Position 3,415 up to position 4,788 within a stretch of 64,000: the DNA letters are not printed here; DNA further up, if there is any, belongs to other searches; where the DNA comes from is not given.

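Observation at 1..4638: Four-gene, translationally coupled module: protease-STAND NTPase, two small acidic proteins and a radical SAM/SPASM enzyme (candidate uncharacterised defence system)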

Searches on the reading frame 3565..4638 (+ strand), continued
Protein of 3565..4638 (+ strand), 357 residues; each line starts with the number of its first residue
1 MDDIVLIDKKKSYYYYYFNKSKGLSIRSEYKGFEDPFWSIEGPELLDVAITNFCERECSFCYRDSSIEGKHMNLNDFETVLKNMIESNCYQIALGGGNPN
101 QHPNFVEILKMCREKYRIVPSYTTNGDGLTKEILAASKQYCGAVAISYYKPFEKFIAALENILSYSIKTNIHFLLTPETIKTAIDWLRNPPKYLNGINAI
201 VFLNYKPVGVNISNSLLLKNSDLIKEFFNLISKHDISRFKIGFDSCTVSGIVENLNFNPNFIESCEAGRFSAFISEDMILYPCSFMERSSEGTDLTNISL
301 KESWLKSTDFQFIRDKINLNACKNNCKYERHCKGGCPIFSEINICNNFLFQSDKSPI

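Call 43: search_protein_families(library=pfam, alignment_id=A6, max_evalue=0.001)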
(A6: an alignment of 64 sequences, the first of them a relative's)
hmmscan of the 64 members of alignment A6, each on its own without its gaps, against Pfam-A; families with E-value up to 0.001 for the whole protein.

A. member 1, L001:1534-2553:+ (340 aa): 2 families
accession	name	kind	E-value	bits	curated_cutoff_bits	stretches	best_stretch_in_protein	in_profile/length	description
PF13365.12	Trypsin_2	-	5.9e-09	37.2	27.6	1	40-186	1-144/144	Trypsin-like peptidase domain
PF00089.32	Trypsin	-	1.9e-05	25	20.6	1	40-187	27-195/220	Trypsin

B. families by the number of members that match (of 64 scanned): 12 families
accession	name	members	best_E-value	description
PF21941.2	SMEK_N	23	1.4e-44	SMEK domain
PF24883.2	NPHP3_N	5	5.9e-06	Nephrocystin 3, N-terminal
PF13365.12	Trypsin_2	4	3.7e-11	Trypsin-like peptidase domain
PF00089.32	Trypsin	3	1.1e-08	Trypsin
PF01048.26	PNP_UDP_1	1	2e-17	Phosphorylase superfamily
PF22736.1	NNH5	1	7.1e-12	NACHT N-terminal Helical domain 5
PF12697.13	Abhydrolase_6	1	2.2e-06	Alpha/beta hydrolase family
PF24096.1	DUF7379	1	2.1e-05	Domain of unknown function (DUF7379)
PF05014.21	Nuc_deoxyrib_tr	1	2.4e-05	Nucleoside 2-deoxyribosyltransferase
PF07819.20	PGAP1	1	9.5e-05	PGAP1-like alpha/beta domain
PF00561.26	Abhydrolase_1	1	0.00035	alpha/beta hydrolase fold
PF06745.19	ATPase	1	0.00065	KaiC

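Call 49: search_solved_structures(query=A2, max_evalue=0.001)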
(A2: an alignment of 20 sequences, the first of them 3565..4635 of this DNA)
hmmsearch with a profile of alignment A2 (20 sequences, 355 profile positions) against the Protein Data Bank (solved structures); distinct sequences matched with E-value up to 0.001: 12.
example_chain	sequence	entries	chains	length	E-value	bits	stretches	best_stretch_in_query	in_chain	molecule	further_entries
5v1q_A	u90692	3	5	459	4.8e-15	58.8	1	55-340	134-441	Radical SAM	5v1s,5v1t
7tol_A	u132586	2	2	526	4.4e-07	32.6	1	49-134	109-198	glycerol dibiphytanyl glycerol tetraether - macrocyclic archaeol synthase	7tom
6c8v_A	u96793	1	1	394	3.6e-06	29.6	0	54-132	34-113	Coenzyme PQQ synthesis protein E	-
7vob_C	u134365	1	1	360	9.4e-05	24.9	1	52-138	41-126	Cytosylglucuronate decarboxylase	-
7voc_C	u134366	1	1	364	9.5e-05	24.9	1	52-138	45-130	Cytosylglucuronate decarboxylase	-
9dfu_A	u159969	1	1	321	0.00016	24.2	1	51-162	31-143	Radical SAM core domain-containing protein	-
9dfn_A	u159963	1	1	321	0.00022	23.7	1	54-162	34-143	Radical SAM core domain-containing protein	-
6b4c_A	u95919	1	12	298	0.00057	22.3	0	56-155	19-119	Viperin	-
9dgw_A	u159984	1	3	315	0.00058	22.3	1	55-156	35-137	Radical SAM core domain-containing protein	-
9dfw_A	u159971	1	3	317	0.00064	22.2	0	55-155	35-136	Radical SAM core domain-containing protein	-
6efn_A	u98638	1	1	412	0.00069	22.1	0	52-126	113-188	Sporulation killing factor maturation protein SkfB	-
7n7i_A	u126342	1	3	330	0.0007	22.1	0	56-156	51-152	Viperin-like enzyme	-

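Call 50: search_solved_structures(query=L001:1534-4506:+, max_evalue=0.01)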
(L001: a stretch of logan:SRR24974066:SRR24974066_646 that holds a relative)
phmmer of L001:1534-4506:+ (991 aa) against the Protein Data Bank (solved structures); distinct sequences matched with E-value up to 0.01: 0.

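Call 84: search_protein_families(library=padloc, proteins=[L018:592-3822:+, L028:5918-9139:+, L047:5977-9171:+, L080:6001-9156:+, L045:5986-9189:+, L074:6161-9166:+, L008:6596-9181:+, L038:6680-9208:+], max_evalue=0.00001)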
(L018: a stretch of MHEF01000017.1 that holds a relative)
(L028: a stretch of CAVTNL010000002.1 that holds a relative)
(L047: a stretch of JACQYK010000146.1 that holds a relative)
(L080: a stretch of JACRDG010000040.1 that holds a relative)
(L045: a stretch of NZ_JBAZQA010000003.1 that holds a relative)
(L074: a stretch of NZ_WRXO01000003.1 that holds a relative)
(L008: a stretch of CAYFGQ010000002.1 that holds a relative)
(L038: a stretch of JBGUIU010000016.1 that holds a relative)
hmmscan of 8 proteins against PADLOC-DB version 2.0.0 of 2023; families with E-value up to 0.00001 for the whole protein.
L018:592-3822:+ (1077 aa): 5 families
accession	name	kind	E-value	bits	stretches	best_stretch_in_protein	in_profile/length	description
PDLC02164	Avs2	-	4.4e-25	85.7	1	357-861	265-762/1504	-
PDLC02163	Avs2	-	1.9e-16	56.9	1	362-770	333-728/1576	-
PDLC02165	Avs2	-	1.3e-14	51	1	357-769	131-526/1375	-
PDLC02161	Avs2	-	3e-14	49.7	1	375-767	278-664/1499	-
PDLC02166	Avs2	-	1e-08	31.2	1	393-771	296-650/1498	-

L028:5918-9139:+ (1074 aa): 3 families
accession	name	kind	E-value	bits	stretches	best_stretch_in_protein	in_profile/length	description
PDLC02164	Avs2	-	1.9e-19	67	1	357-854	265-755/1504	-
PDLC02161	Avs2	-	1.3e-13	47.6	1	393-769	298-666/1499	-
PDLC02163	Avs2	-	3e-10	36.4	1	429-768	406-726/1576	-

L047:5977-9171:+ (1065 aa): 6 families
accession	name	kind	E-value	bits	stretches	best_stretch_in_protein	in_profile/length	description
PDLC02164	Avs2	-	8.5e-26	88.1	1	367-789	279-689/1504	-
PDLC02162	Avs2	-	1.8e-23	80.6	1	402-881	297-762/1379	-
PDLC02165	Avs2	-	1.8e-16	57.1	1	398-629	175-395/1375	-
PDLC02161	Avs2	-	1.3e-14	50.9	1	408-764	320-666/1499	-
PDLC02163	Avs2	-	1.9e-14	50.3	1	393-765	372-728/1576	-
PDLC02166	Avs2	-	1.6e-07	27.2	1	401-766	301-650/1498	-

L080:6001-9156:+ (1052 aa): 6 families
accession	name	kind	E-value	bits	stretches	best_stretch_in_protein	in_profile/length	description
PDLC02164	Avs2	-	8.2e-23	78.2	1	343-757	261-658/1504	-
PDLC02162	Avs2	-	3.2e-16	56.5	1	364-889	267-775/1379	-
PDLC02163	Avs2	-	1.1e-15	54.4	1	358-756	342-724/1576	-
PDLC02161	Avs2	-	3.1e-13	46.4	1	289-757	212-664/1499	-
PDLC02165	Avs2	-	1.1e-11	41.3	1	406-756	192-523/1375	-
PDLC02166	Avs2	-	2.9e-08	29.7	1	294-754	209-643/1498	-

L045:5986-9189:+ (1068 aa): 5 families
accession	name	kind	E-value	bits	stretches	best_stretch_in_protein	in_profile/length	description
PDLC02164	Avs2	-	4.9e-23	78.9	1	456-791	337-663/1504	-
PDLC02163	Avs2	-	1.9e-17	60.2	1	450-788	400-726/1576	-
PDLC02161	Avs2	-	1.1e-16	57.7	1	458-788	336-665/1499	-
PDLC02165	Avs2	-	7.4e-15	51.8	1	357-796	109-535/1375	-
PDLC04702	PDC-M54A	-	1.2e-07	27.6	1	82-287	58-258/1621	-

L074:6161-9166:+ (1002 aa): 8 families
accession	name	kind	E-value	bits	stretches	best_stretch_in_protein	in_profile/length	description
PDLC02164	Avs2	-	1.1e-31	107.6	1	413-762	318-663/1504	-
PDLC02162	Avs2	-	9.3e-22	74.9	1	413-898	308-785/1379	-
PDLC00759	Effector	-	1.7e-19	67.7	2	18-141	241-362/506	PN-superfamily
PDLC02161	Avs2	-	6.2e-19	65.2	1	433-759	340-666/1499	-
PDLC04726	PDC-M60C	-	1.9e-18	64.6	1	63-263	194-396/407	-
PDLC02163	Avs2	-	4.8e-18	62.2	1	422-761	398-729/1576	-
PDLC02165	Avs2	-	7.9e-18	61.7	1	427-771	202-537/1375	-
PDLC02166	Avs2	-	2.1e-10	36.8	1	430-763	332-652/1498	-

L008:6596-9181:+ (862 aa): 6 families
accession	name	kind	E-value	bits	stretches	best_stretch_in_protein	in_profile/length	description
PDLC02164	Avs2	-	2.9e-23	79.7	1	88-552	223-672/1504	-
PDLC02161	Avs2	-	1.3e-16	57.5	1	100-340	232-464/1499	-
PDLC02162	Avs2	-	1.9e-14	50.7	1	74-662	187-771/1379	-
PDLC02163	Avs2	-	1.9e-12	43.6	1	148-564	354-748/1576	-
PDLC02165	Avs2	-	1.1e-09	34.7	1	82-568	106-552/1375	-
PDLC02166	Avs2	-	3.1e-08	29.6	1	203-339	329-458/1498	-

L038:6680-9208:+ (843 aa): 4 families
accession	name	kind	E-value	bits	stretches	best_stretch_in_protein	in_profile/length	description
PDLC02164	Avs2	-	2.4e-27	93.2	1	285-732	336-781/1504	-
PDLC02161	Avs2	-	4.4e-15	52.5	1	284-615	332-664/1499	-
PDLC02163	Avs2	-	1e-12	44.5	1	288-613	406-723/1576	-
PDLC02166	Avs2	-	2e-06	23.5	1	291-614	334-645/1498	-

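Call 87: search_protein_families(library=padloc, alignment_id=A8, max_evalue=1e-8)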
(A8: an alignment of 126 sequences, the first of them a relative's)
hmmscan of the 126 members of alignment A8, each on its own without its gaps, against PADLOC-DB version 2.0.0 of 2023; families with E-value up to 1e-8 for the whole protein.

A. member 1, L002:5047-6237:+ (397 aa): 4 families
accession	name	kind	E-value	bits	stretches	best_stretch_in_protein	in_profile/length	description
PDLC02158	Avs1a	-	2.8e-82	275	1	4-394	1-388/392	-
PDLC03854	LmuA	-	1.4e-77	259.1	1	4-384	3-336/345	-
PDLC03805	RTasMBL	-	1.1e-48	164.1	1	4-395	1-322/322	DRT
PDLC04676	PDC-M48B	-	1.7e-13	48.2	0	10-82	14-88/357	-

B. families by the number of members that match (of 126 scanned): 368 families (the first 25 are shown)
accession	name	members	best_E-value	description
PDLC03100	Specificity_I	3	1.1e-106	Type I specificity subunit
PDLC02158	Avs1a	3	1.4e-82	-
PDLC03854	LmuA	3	1.4e-77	-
PDLC03038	MTase_I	3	2.7e-63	Type I methyltransferase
PDLC03805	RTasMBL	3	1.1e-48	DRT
PDLC03168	Specificity_I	3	6.3e-26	Type I specificity subunit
PDLC04140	mad8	3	3.6e-23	mads_8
PDLC04103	HerA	2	1.5e-174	-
PDLC03035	MTase_I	2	3.8e-117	Type I methyltransferase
PDLC03103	Specificity_I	2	3.2e-88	Type I specificity subunit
PDLC04075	SIR2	2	5.6e-87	-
PDLC04105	HerA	2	3.4e-68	-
PDLC04135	mad3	2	1.6e-54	mads_3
PDLC03032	MTase_I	2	1.8e-52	Type I methyltransferase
PDLC04098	HerA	2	3e-52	-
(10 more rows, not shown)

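Call 88: search_protein_families(library=phrogs, proteins=[window:3565-4635:+, L001:381-1562:+, L001:1534-4506:+], max_evalue=0.01)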
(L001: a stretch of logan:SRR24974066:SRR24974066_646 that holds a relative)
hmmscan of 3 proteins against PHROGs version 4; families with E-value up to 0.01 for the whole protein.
window:3565-4635:+ (357 aa): 6 families
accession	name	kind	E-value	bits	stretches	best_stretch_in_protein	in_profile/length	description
phrog_7293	-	unknown function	4.9e-28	99.2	1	11-299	29-322/384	-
phrog_16999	-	other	2.5e-17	64.4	1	43-140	10-106/288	Fe-S oxidoreductase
phrog_14086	-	other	2.9e-05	24.6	1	43-143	86-196/353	radical SAM domain-containing protein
phrog_21308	-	other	0.00069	18.8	1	44-126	413-500/735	radical SAM domain-containing protein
phrog_626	-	DNA, RNA and nucleotide metabolism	0.0026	18.4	1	52-114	24-91/164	anaerobic ribonucleotide reductase small subunit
phrog_37606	-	unknown function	0.0054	17.5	0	114-132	58-76/78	-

L001:381-1562:+ (394 aa): 3 families
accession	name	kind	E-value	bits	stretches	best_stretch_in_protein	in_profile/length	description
phrog_7043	-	tail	1.6e-22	81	1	5-338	628-849/1077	tail protein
phrog_14556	-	unknown function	4.2e-08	33.4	1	256-343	265-350/451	-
phrog_36445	-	unknown function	0.00045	21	1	256-345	71-158/195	-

L001:1534-4506:+ (991 aa): 0 families

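Call 89: find_related_loci(query=A2, collection=viral_contigs, flank=6000)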
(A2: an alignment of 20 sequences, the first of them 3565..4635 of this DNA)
Query A2 (357 aa) in viral_contigs; peptide patterns used: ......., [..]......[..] (x = any residue, [..] = any of these).
58 stretches matched a pattern; 8 encode a relative of the query (tblastn E <= 1e-3); 8 distinct loci.
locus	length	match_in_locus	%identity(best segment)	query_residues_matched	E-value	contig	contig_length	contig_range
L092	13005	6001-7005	48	3-345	7e-106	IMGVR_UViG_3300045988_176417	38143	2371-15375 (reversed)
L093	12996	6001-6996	46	14-347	2e-104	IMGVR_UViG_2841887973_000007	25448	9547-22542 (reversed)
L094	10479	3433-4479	45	14-356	2e-102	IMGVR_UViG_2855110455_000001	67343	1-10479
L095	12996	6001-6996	45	14-347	6e-102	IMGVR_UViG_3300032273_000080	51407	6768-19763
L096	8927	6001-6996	45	14-347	4e-100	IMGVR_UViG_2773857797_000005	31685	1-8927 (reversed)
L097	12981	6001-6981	43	14-345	6e-85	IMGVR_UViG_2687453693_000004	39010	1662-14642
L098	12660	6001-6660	38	7-222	2e-34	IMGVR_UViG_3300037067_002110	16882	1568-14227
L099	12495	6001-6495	38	16-178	1e-29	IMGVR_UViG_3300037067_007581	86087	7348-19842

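Call 95: find_related_loci(query=L099:5965-6786:+, collection=viral_contigs, flank=3000)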
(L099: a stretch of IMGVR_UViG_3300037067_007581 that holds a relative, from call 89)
Query L099:5965-6786:+ (274 aa) in viral_contigs; peptide patterns used: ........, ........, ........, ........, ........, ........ (x = any residue, [..] = any of these).
8 stretches matched a pattern; 2 encode a relative of the query (tblastn E <= 1e-3); 1 distinct loci.
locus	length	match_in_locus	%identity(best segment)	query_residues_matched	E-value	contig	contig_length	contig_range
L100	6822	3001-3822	100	1-274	0e+0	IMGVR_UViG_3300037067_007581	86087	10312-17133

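Call 97: find_related_loci(query=A9, collection=viral_contigs, flank=3000)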
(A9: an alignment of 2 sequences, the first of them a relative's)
Query A9 (274 aa) in viral_contigs; peptide patterns used: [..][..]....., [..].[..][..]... (x = any residue, [..] = any of these).
200 stretches matched a pattern; 33 encode a relative of the query (tblastn E <= 1e-3); 33 distinct loci.
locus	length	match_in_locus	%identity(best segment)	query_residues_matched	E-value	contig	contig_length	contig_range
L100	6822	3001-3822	100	1-274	0e+0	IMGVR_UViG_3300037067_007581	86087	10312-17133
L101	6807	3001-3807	63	4-274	1e-115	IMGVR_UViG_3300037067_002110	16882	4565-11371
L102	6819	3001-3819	53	2-274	6e-100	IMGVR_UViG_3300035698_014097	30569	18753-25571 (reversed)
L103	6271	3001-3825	55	3-274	1e-99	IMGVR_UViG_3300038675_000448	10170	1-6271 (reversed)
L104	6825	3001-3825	55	3-274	1e-99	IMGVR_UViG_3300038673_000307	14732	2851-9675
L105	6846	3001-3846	55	1-274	3e-99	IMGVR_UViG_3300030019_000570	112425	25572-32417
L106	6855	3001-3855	56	3-274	2e-99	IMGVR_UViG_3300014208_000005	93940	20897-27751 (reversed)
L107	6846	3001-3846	55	1-274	3e-99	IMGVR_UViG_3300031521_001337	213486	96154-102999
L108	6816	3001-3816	56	3-274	2e-99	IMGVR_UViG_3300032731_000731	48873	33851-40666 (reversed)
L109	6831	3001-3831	54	3-274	4e-98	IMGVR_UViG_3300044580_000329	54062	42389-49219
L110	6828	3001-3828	55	3-274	1e-95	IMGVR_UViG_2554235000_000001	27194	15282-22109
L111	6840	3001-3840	56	1-274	6e-98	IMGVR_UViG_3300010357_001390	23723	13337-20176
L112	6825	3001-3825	52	3-274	4e-94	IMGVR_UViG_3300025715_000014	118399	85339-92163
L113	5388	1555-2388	50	2-274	5e-94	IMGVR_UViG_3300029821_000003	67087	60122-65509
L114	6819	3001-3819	52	3-274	5e-94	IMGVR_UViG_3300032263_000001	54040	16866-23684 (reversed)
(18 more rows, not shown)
